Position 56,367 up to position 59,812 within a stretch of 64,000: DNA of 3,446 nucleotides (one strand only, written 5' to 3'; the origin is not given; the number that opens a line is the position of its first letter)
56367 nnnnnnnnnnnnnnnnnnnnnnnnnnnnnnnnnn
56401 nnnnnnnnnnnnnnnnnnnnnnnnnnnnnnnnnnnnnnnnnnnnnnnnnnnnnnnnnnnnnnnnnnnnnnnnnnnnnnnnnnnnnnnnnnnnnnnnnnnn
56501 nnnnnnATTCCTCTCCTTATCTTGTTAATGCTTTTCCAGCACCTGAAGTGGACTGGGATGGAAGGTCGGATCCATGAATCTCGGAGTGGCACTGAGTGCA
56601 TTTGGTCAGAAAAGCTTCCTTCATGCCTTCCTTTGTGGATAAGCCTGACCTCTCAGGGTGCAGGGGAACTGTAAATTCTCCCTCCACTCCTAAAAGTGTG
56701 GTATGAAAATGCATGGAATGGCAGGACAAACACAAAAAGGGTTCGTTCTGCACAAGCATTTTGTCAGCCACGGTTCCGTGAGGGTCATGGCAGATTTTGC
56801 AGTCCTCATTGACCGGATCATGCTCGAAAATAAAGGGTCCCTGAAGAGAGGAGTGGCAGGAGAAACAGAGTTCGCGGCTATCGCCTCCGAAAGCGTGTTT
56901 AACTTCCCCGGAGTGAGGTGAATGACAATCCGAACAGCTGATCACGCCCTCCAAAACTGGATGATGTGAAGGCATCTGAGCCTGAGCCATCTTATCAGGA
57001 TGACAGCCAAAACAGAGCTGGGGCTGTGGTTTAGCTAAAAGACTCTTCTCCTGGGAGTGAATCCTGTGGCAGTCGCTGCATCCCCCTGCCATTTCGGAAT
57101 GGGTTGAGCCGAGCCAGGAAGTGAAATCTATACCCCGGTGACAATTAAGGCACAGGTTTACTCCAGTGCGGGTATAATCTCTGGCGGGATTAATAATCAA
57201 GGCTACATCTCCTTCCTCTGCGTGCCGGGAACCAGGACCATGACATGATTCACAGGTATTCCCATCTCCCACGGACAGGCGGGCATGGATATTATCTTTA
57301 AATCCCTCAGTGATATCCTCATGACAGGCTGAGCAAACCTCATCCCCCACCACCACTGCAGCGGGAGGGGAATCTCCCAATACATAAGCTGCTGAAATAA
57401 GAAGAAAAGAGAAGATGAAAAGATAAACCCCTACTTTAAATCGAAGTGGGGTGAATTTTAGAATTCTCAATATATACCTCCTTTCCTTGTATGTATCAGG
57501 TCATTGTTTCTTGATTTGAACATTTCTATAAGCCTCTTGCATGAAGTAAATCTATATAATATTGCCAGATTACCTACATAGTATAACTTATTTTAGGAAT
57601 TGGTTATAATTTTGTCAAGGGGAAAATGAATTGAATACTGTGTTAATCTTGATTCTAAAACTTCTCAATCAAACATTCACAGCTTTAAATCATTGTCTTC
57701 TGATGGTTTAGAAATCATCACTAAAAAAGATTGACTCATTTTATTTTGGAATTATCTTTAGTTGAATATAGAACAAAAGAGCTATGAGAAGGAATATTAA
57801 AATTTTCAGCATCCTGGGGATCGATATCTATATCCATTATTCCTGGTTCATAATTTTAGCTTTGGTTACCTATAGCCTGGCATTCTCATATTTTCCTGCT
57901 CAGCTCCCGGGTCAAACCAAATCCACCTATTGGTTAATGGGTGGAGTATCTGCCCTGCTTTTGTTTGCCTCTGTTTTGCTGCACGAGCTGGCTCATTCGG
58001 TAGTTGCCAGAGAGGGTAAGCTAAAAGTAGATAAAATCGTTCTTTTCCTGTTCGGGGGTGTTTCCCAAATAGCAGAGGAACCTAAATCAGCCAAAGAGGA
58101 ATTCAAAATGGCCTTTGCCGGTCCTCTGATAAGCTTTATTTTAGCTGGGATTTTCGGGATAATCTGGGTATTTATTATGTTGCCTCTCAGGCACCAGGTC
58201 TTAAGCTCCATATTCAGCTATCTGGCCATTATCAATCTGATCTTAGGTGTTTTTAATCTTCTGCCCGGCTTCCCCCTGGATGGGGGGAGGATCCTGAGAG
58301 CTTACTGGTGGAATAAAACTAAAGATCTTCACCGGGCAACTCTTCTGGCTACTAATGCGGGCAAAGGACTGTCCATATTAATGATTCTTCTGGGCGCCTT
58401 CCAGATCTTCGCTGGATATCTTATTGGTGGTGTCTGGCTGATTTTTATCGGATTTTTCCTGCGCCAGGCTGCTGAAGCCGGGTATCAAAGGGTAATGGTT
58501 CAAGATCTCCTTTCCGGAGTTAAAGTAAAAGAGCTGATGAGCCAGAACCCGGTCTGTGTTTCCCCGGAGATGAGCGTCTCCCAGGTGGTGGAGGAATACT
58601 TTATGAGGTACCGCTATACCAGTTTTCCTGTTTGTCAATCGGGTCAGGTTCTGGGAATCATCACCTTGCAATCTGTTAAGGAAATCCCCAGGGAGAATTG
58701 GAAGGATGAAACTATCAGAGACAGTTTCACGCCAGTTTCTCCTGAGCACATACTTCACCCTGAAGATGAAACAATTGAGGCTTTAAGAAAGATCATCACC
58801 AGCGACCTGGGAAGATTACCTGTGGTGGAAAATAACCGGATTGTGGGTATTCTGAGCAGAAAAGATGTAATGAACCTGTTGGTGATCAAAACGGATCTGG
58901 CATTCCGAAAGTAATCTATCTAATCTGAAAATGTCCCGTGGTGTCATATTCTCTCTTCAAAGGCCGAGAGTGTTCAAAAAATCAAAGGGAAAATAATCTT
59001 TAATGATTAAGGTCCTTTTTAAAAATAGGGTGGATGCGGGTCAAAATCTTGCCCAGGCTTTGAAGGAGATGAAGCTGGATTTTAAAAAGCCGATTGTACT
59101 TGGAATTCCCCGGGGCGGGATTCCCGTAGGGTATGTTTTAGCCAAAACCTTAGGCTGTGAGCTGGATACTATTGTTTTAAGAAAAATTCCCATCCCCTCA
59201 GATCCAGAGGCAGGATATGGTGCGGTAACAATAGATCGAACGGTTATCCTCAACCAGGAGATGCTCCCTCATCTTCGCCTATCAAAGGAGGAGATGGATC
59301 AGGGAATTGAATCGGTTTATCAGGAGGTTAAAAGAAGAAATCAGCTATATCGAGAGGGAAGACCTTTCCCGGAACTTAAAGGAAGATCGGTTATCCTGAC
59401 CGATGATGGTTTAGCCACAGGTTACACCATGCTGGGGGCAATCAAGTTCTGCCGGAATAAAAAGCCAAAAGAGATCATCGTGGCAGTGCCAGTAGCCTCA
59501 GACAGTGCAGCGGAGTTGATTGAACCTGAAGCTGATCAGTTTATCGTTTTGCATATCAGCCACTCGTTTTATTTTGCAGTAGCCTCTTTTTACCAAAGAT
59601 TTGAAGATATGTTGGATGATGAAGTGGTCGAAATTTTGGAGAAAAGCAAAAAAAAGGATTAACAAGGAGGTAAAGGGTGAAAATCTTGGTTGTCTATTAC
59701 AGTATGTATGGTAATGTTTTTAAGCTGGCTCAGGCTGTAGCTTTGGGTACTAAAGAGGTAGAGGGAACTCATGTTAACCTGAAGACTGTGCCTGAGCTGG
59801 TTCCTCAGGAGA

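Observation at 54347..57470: MtrA/MtrB-type porin-cytochrome conduit (decaheme plus beta-barrel) with a single in-frame TGA inside the porin gene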

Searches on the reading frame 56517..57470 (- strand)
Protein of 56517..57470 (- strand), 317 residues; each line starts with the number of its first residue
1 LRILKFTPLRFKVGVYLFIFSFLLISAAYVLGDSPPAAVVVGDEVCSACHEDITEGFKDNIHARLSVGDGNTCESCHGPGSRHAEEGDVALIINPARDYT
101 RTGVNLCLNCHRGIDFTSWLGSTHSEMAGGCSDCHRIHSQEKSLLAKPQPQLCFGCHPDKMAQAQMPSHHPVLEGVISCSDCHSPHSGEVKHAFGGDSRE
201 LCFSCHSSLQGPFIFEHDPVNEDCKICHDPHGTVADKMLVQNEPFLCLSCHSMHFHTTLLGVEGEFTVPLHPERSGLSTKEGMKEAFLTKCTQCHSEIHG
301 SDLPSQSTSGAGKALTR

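Call 3: search_protein_families(library=pfam, proteins=[window:56517-57470:-], max_evalue=1)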
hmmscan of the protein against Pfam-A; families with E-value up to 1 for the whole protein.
window:56517-57470:- (317 aa): 9 families
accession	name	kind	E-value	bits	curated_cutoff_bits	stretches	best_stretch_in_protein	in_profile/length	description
PF09699.15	Paired_CXXCH_1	-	3.2e-39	132.8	20.6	4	217-252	1-37/41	Doubled CXXCH motif (Paired_CXXCH_1)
PF14537.11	Cytochrom_c3_2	-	7.7e-12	46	25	2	124-207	2-79/79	Cytochrome c3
PF22113.1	Mtrc-MtrF_II-IV_dom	-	1e-09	38.6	30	2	199-299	6-92/176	Outer membrane cytochrome MtrC/MtrF-like, domains II/IV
PF14522.11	Cytochrome_C7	-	2.2e-09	37.4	24.8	3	44-111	14-66/67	Cytochrome c7 and related cytochrome c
PF22678.1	Cytochrom_c_NrfB-like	-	2.7e-09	37.8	27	2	73-145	1-75/89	Cytochrome c-type protein NrfB-like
PF03264.19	Cytochrom_NNT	-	6.6e-05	23.1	24.1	3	41-80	34-75/174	NapC/NirT cytochrome c family, N-terminal region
PF13435.11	Cytochrome_C554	-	0.0037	18.6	20.8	1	107-184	2-84/84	Cytochrome c554 and c-prime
PF13447.11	Multi-haem_cyto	-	0.0046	16.7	21.9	1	45-260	4-231/269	Seven times multi-haem cytochrome CxxCH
PF01258.23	zf-dskA_traR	-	0.97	9.9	24.9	1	129-157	4-31/36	Prokaryotic dksA/traR C4-type zinc finger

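Call 4: search_protein_families(library=ncbifam, proteins=[window:56517-57470:-], max_evalue=1)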
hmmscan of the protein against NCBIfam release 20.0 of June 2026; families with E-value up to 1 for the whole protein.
window:56517-57470:- (317 aa): 10 families
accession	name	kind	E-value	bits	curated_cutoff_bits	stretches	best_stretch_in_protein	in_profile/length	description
NF041028.1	decahem_GSU2203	exception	2.1e-104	349.2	325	1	37-317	30-317/317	GSU2203 family decaheme c-type cytochrome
TIGR03508.1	decahem_SO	subfamily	4e-64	216.6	192.2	1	42-304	1-257/258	DmsE family decaheme c-type cytochrome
TIGR01905.1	paired_CXXCH_1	subfamily_domain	7.5e-30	102.6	25.2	3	217-253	1-38/41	doubled CXXCH domain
TIGR03153.1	cytochr_NrfH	equivalog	9.1e-11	42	134.2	3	90-143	14-67/138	cytochrome c nitrite reductase small subunit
NF047727.1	4hemeCytCCctA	equivalog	1.2e-05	25.4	180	2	122-195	32-99/109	tetraheme c-type cytochrome CctA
NF045722.1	c3_cytochr_TmcA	equivalog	6.5e-05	22.8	114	1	102-160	55-113/125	acidic tetraheme cytochrome c3 TmcA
NF041198.1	UshA_like_PCGU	equivalog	0.00011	21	275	1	73-112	475-509/519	UshA-like (seleno)protein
NF040886.1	cyt_C_like_Sec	equivalog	0.0064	15.1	250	1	45-111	47-111/423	multiheme c-type cytochrome (seleno)protein ExtKL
NF043010.1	Cyt554_Nsmonas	equivalog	0.019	14.3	400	0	32-64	20-52/238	cytochrome c-550 CycA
TIGR02161.1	napC_nirT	subfamily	0.063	13.2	310.6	1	43-79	45-84/185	periplasmic nitrate (or nitrite) reductase c-type cytochrome, NapC/NirT family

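Call 53: list_cluster_members(proteins=[P0001, window:56517-57470:-])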
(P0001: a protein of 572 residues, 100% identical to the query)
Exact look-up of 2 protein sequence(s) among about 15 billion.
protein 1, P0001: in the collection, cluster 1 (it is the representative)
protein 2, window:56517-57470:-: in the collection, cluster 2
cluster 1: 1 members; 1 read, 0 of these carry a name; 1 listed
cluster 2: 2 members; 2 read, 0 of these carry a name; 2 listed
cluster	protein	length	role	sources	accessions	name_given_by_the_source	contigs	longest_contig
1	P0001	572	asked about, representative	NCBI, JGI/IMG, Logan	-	-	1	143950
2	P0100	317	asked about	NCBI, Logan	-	-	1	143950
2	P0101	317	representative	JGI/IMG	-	-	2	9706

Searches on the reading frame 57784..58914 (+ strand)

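Call 47: search_protein_families(library=ncbifam, proteins=[window:57784-58914:+], max_evalue=0.00001)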
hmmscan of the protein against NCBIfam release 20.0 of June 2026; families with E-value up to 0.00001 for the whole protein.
window:57784-58914:+ (376 aa): 6 families
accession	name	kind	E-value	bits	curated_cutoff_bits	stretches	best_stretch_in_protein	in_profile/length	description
NF041552.1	TF_PrdR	equivalog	5.9e-11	41.4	795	1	246-371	6-130/577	sigma-54 dependent transcriptional regulator PrdR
NF053603.1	HhpR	exception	4.2e-09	36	520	1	246-369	1-120/282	CBS domain-containing high hydrostatic pressure regulator HhpR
TIGR01302.1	IMP_dehydrog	equivalog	1.9e-07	30.3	481.5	1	247-364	81-198/450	IMP dehydrogenase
NF038279.1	TF_CBS_SpxR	exception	2.7e-07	29.7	600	0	279-366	222-305/427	CBS-HotDog domain-containing transcription factor SpxR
NF053704.1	TransRegCcpNBacil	equivalog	4.5e-07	29.5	260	1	236-367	65-203/208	transcriptional regulator CcpN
NF053863.1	DS11_antiphage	equivalog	1.2e-06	27.9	260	1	246-362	73-188/305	CBS domain-containing anti-phage protein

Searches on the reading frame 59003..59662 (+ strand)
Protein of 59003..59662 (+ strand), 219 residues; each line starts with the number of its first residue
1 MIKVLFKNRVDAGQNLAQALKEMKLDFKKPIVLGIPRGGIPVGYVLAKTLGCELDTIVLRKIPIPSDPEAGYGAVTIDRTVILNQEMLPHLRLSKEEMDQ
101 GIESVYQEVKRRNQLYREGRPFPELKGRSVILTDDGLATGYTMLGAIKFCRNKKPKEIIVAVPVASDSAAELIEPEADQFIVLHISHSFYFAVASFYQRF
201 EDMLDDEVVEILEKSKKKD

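Call 47: search_protein_families(library=ncbifam, proteins=[window:59003-59662:+], max_evalue=0.00001)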
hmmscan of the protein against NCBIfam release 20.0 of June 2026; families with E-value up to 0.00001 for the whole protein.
window:59003-59662:+ (219 aa): 6 families
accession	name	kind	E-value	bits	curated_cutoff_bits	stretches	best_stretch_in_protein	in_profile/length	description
NF006605.0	PRK09162.1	equivalog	9.9e-11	41.4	181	1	80-191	52-161/183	hypoxanthine-guanine phosphoribosyltransferase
TIGR01251.1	ribP_PPkin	subfamily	3.6e-08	32.7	113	1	123-175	206-260/309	ribose-phosphate diphosphokinase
NF002095.0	PRK00934.1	equivalog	2.1e-06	27.1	296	0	29-166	156-246/287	ribose-phosphate diphosphokinase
NF002620.0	PRK02277.1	subfamily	2.4e-06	27.4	115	0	120-162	134-176/201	orotate phosphoribosyltransferase-like protein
NF004689.0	PRK06031.1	equivalog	2.7e-06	26.8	175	0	97-161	125-188/233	phosphoribosyltransferase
NF001097.0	PRK00129.1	equivalog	8.1e-06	25.7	114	0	122-180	119-177/209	uracil phosphoribosyltransferase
